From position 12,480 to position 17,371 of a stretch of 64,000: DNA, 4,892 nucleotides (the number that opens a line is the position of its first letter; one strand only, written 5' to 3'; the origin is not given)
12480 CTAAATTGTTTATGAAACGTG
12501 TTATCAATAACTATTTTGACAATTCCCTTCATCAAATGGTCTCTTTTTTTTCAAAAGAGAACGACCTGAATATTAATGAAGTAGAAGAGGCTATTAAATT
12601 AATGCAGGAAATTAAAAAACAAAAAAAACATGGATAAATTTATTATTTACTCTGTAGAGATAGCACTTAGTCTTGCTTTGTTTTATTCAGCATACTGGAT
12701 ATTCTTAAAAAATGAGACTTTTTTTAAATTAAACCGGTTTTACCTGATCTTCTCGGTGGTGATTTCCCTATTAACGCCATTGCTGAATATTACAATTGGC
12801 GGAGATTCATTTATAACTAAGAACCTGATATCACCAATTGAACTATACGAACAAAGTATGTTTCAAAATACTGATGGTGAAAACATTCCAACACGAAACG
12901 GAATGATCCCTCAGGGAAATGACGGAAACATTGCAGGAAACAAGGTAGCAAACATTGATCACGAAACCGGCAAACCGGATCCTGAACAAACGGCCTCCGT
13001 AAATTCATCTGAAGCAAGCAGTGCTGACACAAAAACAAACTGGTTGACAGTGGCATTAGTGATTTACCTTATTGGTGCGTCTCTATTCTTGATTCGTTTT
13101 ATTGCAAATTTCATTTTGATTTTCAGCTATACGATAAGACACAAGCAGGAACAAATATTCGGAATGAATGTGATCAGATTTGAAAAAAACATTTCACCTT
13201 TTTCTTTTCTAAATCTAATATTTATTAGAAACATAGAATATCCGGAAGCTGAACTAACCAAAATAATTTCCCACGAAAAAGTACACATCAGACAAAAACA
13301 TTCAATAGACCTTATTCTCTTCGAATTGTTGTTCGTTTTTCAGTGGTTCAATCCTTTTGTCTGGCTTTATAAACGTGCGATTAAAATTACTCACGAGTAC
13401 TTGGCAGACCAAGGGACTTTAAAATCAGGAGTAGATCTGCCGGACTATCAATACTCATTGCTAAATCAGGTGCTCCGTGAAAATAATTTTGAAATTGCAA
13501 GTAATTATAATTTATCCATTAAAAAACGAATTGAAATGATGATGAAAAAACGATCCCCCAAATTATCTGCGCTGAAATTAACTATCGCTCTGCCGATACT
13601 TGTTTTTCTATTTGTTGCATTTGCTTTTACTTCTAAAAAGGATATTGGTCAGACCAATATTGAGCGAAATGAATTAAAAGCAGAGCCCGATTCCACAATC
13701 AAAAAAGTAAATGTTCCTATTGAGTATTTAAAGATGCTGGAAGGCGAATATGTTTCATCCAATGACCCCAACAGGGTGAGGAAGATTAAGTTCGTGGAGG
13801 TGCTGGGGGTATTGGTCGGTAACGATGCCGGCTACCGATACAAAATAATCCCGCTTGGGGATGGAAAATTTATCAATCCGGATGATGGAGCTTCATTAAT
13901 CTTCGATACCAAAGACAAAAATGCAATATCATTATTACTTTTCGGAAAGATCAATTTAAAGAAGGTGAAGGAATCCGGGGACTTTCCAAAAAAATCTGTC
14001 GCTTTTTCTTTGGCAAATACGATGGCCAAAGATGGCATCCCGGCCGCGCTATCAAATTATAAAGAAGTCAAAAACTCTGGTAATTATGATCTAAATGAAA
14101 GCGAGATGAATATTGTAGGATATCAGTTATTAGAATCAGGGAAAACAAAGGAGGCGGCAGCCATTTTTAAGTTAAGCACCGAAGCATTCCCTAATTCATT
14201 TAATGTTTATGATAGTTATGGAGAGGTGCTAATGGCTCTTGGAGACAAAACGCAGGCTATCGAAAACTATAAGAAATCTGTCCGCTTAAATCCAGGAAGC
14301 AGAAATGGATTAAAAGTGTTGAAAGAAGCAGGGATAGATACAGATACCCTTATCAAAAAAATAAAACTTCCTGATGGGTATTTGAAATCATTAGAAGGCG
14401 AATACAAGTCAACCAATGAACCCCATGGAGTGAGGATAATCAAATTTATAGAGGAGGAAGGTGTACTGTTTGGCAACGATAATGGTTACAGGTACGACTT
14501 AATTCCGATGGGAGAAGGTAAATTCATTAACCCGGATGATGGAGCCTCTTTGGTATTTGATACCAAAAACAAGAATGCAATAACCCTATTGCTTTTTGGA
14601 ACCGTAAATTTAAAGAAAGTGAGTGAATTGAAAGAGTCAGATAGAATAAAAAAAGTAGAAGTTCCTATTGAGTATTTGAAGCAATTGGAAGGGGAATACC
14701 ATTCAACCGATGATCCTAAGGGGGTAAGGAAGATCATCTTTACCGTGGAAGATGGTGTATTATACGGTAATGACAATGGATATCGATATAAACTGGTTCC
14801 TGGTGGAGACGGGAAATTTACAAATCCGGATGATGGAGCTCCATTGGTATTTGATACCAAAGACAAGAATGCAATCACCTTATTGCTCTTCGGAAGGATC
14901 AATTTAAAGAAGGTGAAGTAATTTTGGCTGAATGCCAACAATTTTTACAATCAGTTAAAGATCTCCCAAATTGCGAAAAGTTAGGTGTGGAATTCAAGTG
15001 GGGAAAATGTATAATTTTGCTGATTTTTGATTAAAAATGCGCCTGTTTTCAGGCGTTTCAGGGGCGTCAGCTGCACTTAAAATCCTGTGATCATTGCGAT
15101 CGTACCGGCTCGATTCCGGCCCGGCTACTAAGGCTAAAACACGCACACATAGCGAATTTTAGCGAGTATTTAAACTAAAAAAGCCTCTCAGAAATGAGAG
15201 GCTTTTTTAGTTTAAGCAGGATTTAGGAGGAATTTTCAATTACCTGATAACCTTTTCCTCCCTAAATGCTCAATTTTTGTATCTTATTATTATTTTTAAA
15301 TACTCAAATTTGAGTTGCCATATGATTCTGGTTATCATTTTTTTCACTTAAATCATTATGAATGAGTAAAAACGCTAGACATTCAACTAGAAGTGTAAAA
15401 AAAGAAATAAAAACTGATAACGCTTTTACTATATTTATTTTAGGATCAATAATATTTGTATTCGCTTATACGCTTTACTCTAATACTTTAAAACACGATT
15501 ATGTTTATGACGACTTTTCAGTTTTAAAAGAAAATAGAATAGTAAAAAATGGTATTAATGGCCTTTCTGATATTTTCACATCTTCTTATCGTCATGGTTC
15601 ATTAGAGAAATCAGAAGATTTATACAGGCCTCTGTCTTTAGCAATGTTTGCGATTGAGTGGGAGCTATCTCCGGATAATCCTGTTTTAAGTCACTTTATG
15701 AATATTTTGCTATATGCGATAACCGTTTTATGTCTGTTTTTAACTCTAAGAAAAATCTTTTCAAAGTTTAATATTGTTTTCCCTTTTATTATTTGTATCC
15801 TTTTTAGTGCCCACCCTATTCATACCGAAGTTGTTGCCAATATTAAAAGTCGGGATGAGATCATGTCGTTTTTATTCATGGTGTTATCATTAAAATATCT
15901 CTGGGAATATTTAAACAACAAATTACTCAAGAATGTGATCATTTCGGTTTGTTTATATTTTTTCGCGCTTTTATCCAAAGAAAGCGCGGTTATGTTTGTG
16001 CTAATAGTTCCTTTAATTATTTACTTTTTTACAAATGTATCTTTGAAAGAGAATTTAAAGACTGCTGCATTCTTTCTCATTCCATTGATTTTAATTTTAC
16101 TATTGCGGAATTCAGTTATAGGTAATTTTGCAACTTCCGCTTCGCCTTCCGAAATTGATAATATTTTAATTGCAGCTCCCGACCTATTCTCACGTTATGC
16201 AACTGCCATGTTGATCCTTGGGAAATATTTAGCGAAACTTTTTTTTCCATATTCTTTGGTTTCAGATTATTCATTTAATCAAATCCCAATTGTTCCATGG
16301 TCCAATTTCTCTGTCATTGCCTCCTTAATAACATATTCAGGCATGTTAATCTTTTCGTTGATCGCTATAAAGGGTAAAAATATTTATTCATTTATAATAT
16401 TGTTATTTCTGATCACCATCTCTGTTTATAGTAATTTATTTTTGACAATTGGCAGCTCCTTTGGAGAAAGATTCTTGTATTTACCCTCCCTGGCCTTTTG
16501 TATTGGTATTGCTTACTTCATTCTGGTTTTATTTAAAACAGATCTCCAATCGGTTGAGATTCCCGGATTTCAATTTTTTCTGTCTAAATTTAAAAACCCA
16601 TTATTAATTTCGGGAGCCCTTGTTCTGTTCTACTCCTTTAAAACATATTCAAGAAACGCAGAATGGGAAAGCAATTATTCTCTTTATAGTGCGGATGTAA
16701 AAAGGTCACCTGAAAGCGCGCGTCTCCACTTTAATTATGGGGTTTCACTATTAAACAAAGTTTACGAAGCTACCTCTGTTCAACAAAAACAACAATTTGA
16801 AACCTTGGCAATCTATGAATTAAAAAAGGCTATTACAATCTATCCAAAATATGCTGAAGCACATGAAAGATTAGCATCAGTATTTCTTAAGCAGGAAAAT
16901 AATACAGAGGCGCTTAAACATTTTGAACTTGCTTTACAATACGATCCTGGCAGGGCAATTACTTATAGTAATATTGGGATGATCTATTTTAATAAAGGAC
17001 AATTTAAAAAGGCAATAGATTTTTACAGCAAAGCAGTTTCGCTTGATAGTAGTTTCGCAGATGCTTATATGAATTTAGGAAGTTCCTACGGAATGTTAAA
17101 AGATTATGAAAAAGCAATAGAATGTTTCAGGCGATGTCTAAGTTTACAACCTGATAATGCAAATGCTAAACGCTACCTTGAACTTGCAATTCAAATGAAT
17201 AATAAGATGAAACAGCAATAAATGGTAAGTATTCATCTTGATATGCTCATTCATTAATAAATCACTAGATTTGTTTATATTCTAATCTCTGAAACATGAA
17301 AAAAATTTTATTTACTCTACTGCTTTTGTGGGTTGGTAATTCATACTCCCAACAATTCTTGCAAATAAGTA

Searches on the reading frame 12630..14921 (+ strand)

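Call 64: search_protein_families(library=pfam, proteins=[window:12630-14921:+], max_evalue=0.00001)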
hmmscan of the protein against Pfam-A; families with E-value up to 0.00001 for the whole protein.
window:12630-14921:+ (763 aa): 1 family
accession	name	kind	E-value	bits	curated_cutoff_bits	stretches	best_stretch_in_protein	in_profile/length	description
PF05569.17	Peptidase_M56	-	3.2e-13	49.9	31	1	203-303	187-295/296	BlaR1 peptidase M56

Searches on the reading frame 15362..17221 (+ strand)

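Call 64: search_protein_families(library=pfam, proteins=[window:15362-17221:+], max_evalue=0.00001)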
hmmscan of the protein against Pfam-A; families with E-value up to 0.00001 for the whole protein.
window:15362-17221:+ (619 aa): 14 families
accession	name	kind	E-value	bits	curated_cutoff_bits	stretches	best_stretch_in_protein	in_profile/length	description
PF00515.34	TPR_1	-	5.1e-29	99.3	27.8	2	566-599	1-34/34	Tetratricopeptide repeat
PF07719.23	TPR_2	-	5.9e-24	82.6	27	2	566-599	1-34/34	Tetratricopeptide repeat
PF13414.12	TPR_11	-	1.1e-23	83.1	26.8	1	539-578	1-40/42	TPR repeat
PF13181.12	TPR_8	-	6.8e-23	79.3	25.7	2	566-599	1-34/34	Tetratricopeptide repeat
PF13424.12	TPR_12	-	4.4e-22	78.5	30.1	2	531-596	2-75/77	Tetratricopeptide repeat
PF13431.12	TPR_17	-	1.4e-16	59.8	24.4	0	554-587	1-34/34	Tetratricopeptide repeat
PF13432.12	TPR_16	-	9.5e-13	48.8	32.7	0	504-562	3-61/65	Tetratricopeptide repeat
PF14559.12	TPR_19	-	1.6e-12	48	25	0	509-559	2-52/68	Tetratricopeptide repeat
PF13428.12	TPR_14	-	4.1e-10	39.8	23.5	0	567-604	2-39/44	Tetratricopeptide repeat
PF13174.12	TPR_6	-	9.8e-10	38.9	26.3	0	567-598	1-32/33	Tetratricopeptide repeat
PF13374.12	TPR_10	-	1e-09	38.5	27.5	0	566-595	2-31/42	Tetratricopeptide repeat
PF13176.12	TPR_7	-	9.5e-09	35.1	27.9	0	568-599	1-32/36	Tetratricopeptide repeat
PF13371.12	TPR_9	-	2.2e-06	28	35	0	541-604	4-67/73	Tetratricopeptide repeat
PF23914.1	TPR_CcmH_CycH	-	3.7e-06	27.3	42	0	567-614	51-99/158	Cytochrome c-type biogenesis protein H TPR domain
